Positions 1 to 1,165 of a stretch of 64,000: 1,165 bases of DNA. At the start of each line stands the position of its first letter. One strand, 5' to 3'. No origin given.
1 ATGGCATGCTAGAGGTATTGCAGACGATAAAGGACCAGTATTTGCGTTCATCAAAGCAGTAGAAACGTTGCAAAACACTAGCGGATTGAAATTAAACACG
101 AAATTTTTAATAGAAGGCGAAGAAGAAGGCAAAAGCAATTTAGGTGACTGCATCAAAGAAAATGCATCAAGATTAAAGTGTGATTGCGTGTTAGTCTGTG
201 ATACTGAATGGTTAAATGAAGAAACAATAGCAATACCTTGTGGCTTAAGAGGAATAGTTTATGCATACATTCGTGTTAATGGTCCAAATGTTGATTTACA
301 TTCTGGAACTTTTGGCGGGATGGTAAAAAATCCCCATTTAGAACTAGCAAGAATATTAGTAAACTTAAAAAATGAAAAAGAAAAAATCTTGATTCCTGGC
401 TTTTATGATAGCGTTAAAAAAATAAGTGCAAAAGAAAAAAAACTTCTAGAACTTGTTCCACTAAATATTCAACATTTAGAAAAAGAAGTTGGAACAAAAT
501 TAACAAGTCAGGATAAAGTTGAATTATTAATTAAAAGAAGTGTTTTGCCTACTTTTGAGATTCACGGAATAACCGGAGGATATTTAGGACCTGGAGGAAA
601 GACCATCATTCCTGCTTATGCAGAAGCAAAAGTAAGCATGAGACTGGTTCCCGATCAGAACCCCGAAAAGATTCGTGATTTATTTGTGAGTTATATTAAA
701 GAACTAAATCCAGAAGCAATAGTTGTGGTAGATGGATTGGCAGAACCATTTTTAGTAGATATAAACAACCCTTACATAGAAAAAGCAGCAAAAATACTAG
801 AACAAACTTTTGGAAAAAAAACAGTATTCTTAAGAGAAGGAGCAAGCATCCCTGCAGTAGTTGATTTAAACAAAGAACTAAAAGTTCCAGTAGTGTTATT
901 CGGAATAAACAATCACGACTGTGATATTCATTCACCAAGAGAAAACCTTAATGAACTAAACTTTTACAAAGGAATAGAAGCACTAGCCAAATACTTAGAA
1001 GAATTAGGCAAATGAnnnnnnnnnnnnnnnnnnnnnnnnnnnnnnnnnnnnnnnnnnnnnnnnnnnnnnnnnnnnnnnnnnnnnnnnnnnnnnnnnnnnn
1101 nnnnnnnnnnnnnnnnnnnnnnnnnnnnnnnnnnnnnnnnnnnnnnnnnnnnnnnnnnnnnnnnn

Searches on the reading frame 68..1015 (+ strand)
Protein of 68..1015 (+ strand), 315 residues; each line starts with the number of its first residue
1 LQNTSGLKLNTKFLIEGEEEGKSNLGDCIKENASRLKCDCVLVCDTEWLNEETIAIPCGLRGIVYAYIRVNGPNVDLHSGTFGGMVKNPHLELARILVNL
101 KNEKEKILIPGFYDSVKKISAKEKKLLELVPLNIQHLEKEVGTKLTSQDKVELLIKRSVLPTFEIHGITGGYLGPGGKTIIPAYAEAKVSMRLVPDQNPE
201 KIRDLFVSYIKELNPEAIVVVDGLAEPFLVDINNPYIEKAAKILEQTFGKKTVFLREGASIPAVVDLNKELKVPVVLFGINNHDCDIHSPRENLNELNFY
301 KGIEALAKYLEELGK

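Call 78: search_protein_families(library=pfam, proteins=[window:68-1015:+], max_evalue=0.00001)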
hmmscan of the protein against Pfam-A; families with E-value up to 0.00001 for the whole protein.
window:68-1015:+ (315 aa): 2 families
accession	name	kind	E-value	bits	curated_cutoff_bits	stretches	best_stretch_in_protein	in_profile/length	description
PF07687.19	M20_dimer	-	2.7e-16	59.9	21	1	59-216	2-105/107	Peptidase dimerisation domain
PF01546.33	Peptidase_M20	-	1e-10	42.3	24.6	1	8-311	58-205/206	Peptidase family M20/M25/M40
